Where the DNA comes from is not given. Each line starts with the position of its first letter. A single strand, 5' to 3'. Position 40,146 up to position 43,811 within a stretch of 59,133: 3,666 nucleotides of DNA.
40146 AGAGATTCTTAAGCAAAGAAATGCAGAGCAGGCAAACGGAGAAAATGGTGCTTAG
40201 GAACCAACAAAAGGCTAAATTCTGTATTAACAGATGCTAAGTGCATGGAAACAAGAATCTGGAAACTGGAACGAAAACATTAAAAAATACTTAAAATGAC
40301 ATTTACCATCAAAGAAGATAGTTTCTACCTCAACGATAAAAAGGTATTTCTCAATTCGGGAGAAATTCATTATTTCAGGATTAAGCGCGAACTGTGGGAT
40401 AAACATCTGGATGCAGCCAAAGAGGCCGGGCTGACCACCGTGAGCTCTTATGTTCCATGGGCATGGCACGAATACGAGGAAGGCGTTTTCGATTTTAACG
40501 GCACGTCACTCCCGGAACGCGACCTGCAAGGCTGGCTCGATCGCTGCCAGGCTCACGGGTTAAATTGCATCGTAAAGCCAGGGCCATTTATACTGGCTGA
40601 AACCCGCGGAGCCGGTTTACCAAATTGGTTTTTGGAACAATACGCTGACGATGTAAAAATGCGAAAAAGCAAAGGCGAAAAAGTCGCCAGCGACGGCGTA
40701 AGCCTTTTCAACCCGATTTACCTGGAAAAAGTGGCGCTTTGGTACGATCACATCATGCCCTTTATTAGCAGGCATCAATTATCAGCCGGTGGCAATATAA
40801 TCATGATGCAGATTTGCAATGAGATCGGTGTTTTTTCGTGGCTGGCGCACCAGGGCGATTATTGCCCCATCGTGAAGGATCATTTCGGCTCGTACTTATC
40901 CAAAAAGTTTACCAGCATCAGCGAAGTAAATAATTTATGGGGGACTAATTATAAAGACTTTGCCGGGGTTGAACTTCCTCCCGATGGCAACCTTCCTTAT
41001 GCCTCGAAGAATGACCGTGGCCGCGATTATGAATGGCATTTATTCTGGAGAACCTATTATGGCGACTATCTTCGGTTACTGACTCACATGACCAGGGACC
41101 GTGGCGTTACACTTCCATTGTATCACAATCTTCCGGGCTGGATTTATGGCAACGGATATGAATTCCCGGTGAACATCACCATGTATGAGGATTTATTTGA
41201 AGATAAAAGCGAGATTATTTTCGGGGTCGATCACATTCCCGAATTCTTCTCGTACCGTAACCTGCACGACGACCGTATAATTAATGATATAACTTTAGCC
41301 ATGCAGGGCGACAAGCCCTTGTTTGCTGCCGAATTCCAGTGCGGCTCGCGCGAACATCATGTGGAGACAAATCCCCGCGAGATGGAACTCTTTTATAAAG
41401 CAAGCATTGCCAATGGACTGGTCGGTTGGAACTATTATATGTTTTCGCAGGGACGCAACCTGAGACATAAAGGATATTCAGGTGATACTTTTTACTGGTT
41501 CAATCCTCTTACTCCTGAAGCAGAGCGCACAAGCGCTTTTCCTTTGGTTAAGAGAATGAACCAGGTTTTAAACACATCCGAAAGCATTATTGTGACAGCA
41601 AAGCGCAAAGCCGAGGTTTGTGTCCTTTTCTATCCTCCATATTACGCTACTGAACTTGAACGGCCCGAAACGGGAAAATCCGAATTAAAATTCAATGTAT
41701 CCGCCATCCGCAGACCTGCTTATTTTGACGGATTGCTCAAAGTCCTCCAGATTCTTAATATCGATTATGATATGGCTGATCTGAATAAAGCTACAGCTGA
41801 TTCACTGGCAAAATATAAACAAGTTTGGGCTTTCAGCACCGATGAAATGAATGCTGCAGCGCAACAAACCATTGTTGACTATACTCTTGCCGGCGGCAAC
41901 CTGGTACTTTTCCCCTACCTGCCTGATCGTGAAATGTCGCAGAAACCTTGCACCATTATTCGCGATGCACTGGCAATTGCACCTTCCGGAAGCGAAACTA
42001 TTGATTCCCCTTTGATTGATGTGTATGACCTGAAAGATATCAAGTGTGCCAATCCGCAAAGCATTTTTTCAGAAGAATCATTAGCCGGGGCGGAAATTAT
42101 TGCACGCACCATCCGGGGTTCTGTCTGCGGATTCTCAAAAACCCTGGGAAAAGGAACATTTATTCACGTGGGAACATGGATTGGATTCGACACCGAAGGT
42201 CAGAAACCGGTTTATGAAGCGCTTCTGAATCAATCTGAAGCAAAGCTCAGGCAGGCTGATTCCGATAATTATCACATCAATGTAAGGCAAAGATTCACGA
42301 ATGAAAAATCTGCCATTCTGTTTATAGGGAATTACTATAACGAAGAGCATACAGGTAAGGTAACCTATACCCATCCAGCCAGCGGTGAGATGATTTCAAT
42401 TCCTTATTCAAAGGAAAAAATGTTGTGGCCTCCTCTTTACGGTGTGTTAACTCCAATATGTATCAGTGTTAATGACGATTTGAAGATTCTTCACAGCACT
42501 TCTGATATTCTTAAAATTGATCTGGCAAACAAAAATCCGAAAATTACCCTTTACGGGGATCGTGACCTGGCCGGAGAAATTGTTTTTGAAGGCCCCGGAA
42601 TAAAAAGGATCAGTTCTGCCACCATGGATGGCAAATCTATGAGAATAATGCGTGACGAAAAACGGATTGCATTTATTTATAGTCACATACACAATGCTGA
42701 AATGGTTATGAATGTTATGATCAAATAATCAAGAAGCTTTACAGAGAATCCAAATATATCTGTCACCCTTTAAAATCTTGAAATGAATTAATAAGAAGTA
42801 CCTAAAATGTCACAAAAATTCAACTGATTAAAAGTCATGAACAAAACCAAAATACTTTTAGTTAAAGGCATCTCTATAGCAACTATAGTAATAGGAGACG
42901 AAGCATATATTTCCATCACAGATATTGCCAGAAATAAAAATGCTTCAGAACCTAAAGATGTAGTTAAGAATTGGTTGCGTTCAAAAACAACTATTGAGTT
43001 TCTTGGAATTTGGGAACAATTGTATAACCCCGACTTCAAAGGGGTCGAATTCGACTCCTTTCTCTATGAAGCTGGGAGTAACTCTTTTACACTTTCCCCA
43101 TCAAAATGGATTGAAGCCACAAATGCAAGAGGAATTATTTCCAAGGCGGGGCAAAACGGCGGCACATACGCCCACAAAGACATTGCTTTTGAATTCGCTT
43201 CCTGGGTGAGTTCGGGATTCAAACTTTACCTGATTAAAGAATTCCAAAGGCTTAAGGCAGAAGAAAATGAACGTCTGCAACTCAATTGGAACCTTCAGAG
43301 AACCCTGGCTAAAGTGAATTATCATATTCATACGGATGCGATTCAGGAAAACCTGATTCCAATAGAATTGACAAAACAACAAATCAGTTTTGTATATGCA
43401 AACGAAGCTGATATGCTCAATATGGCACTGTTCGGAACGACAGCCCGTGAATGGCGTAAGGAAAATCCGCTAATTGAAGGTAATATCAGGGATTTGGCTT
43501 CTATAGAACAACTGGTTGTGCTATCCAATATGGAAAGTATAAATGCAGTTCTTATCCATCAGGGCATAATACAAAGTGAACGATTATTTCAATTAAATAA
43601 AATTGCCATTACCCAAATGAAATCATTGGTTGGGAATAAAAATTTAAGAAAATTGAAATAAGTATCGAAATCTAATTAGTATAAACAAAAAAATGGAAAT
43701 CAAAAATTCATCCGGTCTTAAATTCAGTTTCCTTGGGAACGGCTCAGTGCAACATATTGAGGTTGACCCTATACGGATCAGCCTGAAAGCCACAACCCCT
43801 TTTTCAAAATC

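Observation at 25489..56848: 31-kb SusC/SusD locus predicted to degrade beta-1,2-glucan, combining five GH144-like enzymes with a cytoplasmic phosphorylase route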

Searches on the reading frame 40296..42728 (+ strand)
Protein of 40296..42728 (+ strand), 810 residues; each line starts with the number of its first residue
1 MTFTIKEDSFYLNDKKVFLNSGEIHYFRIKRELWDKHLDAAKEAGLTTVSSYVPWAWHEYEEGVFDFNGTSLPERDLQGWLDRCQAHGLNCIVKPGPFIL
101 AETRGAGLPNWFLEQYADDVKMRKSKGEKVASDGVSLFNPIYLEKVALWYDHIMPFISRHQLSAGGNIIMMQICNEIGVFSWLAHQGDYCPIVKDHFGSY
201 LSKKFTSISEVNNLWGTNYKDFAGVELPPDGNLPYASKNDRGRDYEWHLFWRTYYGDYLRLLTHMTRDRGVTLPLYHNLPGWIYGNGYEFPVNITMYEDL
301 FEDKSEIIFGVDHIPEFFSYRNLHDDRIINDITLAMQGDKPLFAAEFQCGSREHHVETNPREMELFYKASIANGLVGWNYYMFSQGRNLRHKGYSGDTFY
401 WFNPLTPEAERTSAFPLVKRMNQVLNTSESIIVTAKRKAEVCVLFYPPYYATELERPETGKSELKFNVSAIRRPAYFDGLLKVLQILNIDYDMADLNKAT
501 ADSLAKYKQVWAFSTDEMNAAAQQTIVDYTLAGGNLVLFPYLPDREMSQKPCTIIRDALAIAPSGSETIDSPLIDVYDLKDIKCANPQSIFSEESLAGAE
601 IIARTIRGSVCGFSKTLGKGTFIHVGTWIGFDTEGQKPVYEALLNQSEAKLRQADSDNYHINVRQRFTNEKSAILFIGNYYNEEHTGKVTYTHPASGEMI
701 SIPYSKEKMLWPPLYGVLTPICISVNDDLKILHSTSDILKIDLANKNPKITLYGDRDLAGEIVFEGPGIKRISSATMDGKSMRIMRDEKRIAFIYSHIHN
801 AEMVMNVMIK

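Call 3: search_protein_families(library=pfam, proteins=[window:40296-42728:+], max_evalue=0.001)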
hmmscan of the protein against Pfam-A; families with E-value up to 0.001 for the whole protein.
window:40296-42728:+ (810 aa): 4 families
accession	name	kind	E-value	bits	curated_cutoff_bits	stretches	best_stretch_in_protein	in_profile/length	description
PF01301.25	Glyco_hydro_35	-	3.5e-43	148.9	27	1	9-207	1-177/319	Glycosyl hydrolases family 35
PF22369.2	GLMA_2nd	-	1.9e-27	96.1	27.7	1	468-591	10-131/138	GLMA-like, second domain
PF02449.21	Glyco_hydro_42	-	5.2e-24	85.7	21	1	28-387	6-341/376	Beta-galactosidase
PF01373.23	Glyco_hydro_14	-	0.0004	19.9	27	0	189-236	182-229/402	Glycosyl hydrolase family 14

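Call 8: search_solved_structures(query=window:40296-42728:+, max_evalue=0.001, show_alignments=1)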
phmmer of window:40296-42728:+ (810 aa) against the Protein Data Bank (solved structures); distinct sequences matched with E-value up to 0.001: 27.
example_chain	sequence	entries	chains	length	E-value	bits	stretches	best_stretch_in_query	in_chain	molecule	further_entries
7vkw_A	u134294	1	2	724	9.6e-153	513.5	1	7-688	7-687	beta-1,2-glucosyltransferase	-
7vkx_A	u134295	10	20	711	1e-152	513.4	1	8-688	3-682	beta-1,2-glucosyltransferase | Beta-galactosidase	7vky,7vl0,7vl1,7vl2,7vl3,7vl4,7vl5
7x87_A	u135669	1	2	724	2.3e-152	512.2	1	7-688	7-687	Beta-galactosidase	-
7vkz_A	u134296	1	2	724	8.5e-152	510.3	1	7-688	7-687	beta-1,2-glucosyltransferase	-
5gsl_A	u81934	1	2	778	1.4e-62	215.2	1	10-630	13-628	778aa long hypothetical beta-galactosidase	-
6jow_A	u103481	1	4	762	2.7e-59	204.4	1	19-692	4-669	Beta-galactosidase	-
5gsm_A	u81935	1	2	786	1.9e-54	188.3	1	11-563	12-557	Exo-beta-D-glucosaminidase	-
8oug_A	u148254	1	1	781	6.1e-52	180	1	11-572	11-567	Beta-galactosidase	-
8h25_A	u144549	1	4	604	1.7e-26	95.9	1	2-181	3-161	Beta-galactosidase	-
3d3a_A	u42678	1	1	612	7.8e-26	93.7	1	2-181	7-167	Beta-galactosidase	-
6eon_A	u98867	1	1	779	3.9e-25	91.4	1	2-181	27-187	Beta-galactosidase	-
4e8c_A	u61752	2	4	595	9.6e-25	90.1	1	3-180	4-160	Glycosyl hydrolase, family 35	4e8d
4mad_A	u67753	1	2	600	1.5e-22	82.8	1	6-181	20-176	Beta-galactosidase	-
7kdv_A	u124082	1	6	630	3.1e-20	75.2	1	8-202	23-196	Beta-galactosidase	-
3wf3_A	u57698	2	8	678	1.4e-17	66.4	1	7-202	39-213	Beta-galactosidase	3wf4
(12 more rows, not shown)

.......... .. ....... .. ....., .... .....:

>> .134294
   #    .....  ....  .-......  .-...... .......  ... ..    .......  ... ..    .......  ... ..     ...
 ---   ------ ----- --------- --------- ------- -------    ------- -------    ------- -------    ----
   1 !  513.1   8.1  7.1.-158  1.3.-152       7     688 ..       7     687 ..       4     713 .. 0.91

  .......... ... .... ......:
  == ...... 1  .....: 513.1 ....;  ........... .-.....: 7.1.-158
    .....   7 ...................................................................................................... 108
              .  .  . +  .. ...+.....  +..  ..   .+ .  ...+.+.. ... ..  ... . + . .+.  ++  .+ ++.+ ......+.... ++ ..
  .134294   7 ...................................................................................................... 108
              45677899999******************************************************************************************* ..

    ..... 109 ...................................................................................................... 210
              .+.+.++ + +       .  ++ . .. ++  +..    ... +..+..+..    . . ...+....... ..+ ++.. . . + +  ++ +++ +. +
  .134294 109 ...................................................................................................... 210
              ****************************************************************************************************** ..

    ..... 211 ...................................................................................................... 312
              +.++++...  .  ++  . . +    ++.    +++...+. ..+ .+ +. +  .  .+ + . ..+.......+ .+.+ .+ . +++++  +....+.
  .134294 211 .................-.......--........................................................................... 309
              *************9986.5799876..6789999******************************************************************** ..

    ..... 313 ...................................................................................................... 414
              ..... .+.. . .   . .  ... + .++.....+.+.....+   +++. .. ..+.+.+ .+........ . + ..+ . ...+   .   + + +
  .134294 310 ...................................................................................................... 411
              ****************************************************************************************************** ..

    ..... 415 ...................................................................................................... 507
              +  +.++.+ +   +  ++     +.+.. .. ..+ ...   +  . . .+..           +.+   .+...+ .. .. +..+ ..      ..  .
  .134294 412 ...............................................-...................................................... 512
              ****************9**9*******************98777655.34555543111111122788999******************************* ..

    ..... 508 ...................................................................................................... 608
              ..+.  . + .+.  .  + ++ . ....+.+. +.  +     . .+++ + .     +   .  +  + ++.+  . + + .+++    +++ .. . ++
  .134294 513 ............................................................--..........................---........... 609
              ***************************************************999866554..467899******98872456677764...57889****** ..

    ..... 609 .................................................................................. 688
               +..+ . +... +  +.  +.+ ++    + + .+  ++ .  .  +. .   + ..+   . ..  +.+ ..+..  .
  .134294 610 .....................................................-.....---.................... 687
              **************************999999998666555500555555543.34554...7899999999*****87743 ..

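Call 23: find_related_loci(query=window:40296-42728:+, collection=genome_contigs, flank=10000)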
Query window:40296-42728:+ (810 aa) in genome_contigs; peptide patterns used: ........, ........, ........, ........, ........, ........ (x = any residue, [..] = any of these).
331 stretches matched a pattern; 283 encode a relative of the query (tblastn E <= 1e-3); the best 80 are kept; 80 distinct loci.
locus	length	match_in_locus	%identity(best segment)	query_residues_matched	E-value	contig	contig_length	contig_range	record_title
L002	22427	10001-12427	85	1-809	0e+0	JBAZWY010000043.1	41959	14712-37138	MAG: Lentimicrobiaceae bacterium isolate SO_2017_GW1_43 NODE_4381_length_41959_cov_4.551396_OW334_2017, whole genome sho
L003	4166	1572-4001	82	1-810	0e+0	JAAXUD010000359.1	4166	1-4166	MAG: Lentimicrobium sp. isolate W4_Combined_metabat2_004 W4_Combined_metabat2_004_NODE_16670, whole genome shotgun seque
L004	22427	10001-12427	81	1-809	0e+0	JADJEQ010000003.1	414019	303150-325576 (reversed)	MAG: Bacteroidales bacterium isolate Bjer_18-Q3-R1-45_BAT3C.220 tig00003295-10-4132110, whole genome shotgun sequence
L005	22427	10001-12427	80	1-809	0e+0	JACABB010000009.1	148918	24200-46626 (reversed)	MAG: Bacteroidales bacterium isolate Cfx3-06 MAG06_9, whole genome shotgun sequence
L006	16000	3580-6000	79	1-807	0e+0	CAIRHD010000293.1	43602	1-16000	MAG: uncultured Bacteroidales bacterium isolate KTt_bin-0938 genome assembly, contig: bin-0938:293/629, whole genome sho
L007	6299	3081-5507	78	1-809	0e+0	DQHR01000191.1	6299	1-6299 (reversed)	MAG TPA_asm: Bacteroidales bacterium isolate UBA8529 contig_785466, whole genome shotgun sequence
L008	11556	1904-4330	78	1-809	0e+0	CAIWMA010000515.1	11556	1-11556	MAG: uncultured Bacteroidales bacterium isolate KR4_bin-0449 genome assembly, contig: bin-0449:515/593, whole genome sho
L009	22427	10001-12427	77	1-809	0e+0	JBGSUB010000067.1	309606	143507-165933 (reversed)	MAG: Lentimicrobiaceae bacterium isolate JTS-AC422 k141_1594894, whole genome shotgun sequence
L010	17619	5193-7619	78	1-809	0e+0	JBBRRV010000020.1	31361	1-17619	MAG: Bacteroidales bacterium isolate La2_maxbin2.001 La2_maxbin2.001_K_37375L31361_cov_225.5953, whole genome shotgun se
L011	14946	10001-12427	76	1-809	0e+0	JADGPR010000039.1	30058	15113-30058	MAG: Bacteroidales bacterium isolate Chersky.15_51 contig-100_525, whole genome shotgun sequence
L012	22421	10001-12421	77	1-807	0e+0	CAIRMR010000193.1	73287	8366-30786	MAG: uncultured Bacteroidales bacterium isolate Loclat_bin-01022 genome assembly, contig: bin-01022:193/223, whole genom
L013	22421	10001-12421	77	1-807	0e+0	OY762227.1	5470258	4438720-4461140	MAG: Bacteroidales bacterium isolate cc17bfec-530c-4f6e-b71b-c66012ddb9bb genome assembly, chromosome: 1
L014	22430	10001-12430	77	1-810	0e+0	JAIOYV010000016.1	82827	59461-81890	MAG: Bacteroidales bacterium isolate Tobar12.5m-G22 Tobar12-5m-C219, whole genome shotgun sequence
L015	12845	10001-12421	77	1-807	0e+0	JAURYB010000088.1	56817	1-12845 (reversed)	MAG: Bacteroidales bacterium isolate E10_metabat.bin.71 E10_k141_428510, whole genome shotgun sequence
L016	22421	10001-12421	77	1-807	0e+0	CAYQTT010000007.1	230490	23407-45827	MAG TPA_asm: uncultured Lentimicrobiaceae bacterium isolate SRP302447_co1_787 genome assembly, contig: NODE_193_length_2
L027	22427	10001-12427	75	1-809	0e+0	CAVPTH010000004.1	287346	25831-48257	MAG: uncultured Verrucomicrobiae bacterium isolate MFD00031.bin.2.36 genome assembly, contig: contig_25600, whole genome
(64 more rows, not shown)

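Call 67: search_protein_families(library=pfam, proteins=[L027:179-805:+, L027:791-1678:-, L027:2674-3375:-, L027:3677-4504:-, L027:5277-7382:+, L027:15962-18274:-, L027:18536-19447:-, L027:19444-22260:-], max_evalue=0.0001)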
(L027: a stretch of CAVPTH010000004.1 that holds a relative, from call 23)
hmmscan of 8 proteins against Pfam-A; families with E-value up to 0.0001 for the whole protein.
L027:179-805:+ (208 aa): 0 families

L027:791-1678:- (295 aa): 2 families
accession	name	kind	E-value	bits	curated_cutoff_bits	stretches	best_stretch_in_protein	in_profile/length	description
PF04055.27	Radical_SAM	-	6e-18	66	29.5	1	63-226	2-166/166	Radical SAM superfamily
PF16881.10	LIAS_N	-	9.7e-10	39.2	27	1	5-47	54-96/96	N-terminal domain of lipoyl synthase of Radical_SAM family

L027:2674-3375:- (233 aa): 0 families

L027:3677-4504:- (275 aa): 0 families

L027:5277-7382:+ (701 aa): 2 families
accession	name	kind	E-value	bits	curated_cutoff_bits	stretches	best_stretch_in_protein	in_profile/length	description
PF10091.15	Glycoamylase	-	2.4e-22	80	27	1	514-681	40-218/221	Putative glucoamylase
PF11329.14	DUF3131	-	2.1e-05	24.1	20.3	0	332-431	33-142/367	Protein of unknown function (DUF3131)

L027:15962-18274:- (770 aa): 3 families
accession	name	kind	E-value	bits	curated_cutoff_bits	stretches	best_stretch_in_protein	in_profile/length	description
PF00933.27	Glyco_hydro_3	-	1.8e-79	267.9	27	1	42-350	1-315/316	Glycosyl hydrolase family 3 N terminal domain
PF01915.27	Glyco_hydro_3_C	-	2e-59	201.4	31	1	392-644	2-200/200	Glycosyl hydrolase family 3 C-terminal domain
PF14310.12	Fn3-like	-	3e-22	79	25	1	681-750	1-71/71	Fibronectin type III-like domain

L027:18536-19447:- (303 aa): 1 family
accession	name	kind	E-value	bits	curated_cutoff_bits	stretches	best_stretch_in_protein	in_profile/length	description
PF07963.17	N_methyl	-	1.1e-07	31.6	21.2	1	21-43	5-27/27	Prokaryotic N-terminal methylation motif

L027:19444-22260:- (938 aa): 0 families

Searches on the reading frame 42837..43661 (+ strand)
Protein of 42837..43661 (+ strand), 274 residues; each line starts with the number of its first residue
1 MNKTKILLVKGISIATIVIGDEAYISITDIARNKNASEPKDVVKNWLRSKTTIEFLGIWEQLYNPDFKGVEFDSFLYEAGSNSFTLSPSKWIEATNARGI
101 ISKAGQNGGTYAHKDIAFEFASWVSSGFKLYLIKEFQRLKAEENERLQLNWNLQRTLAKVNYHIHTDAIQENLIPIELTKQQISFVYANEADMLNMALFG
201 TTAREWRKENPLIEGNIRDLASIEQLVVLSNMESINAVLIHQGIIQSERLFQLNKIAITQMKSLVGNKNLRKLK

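Call 3: search_protein_families(library=pfam, proteins=[window:42837-43661:+], max_evalue=0.001)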
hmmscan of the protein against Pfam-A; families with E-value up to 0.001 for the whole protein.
window:42837-43661:+ (274 aa): 1 family
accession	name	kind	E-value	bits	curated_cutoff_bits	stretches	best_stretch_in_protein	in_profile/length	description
PF04383.19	KilA-N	-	1.2e-20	73.8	23.8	1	20-141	12-106/107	KilA-N domain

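Call 16: search_protein_families(library=ncbifam, proteins=[window:42837-43661:+], max_evalue=0.001)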
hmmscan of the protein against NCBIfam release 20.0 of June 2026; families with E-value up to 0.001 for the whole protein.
window:42837-43661:+ (274 aa): 0 families

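Call 62: search_protein_families(library=phrogs, proteins=[window:42837-43661:+], max_evalue=0.001)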
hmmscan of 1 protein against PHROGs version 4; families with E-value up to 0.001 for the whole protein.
window:42837-43661:+ (274 aa): 6 families
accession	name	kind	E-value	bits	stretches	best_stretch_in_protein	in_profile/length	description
phrog_2657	-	transcription regulation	2.6e-57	194.9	1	21-274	20-240/243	transcriptional regulator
phrog_32500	-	unknown function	4.2e-14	53.3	1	6-72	5-69/76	-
phrog_129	-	transcription regulation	5.9e-13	50.3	1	20-149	16-118/273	transcriptional regulator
phrog_2812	-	unknown function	1.6e-11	45.2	1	16-156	11-121/288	-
phrog_10441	-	unknown function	0.0002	22.7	0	101-143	9-51/126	-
phrog_6095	-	lysis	0.00091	19.9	0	102-136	72-106/217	amidase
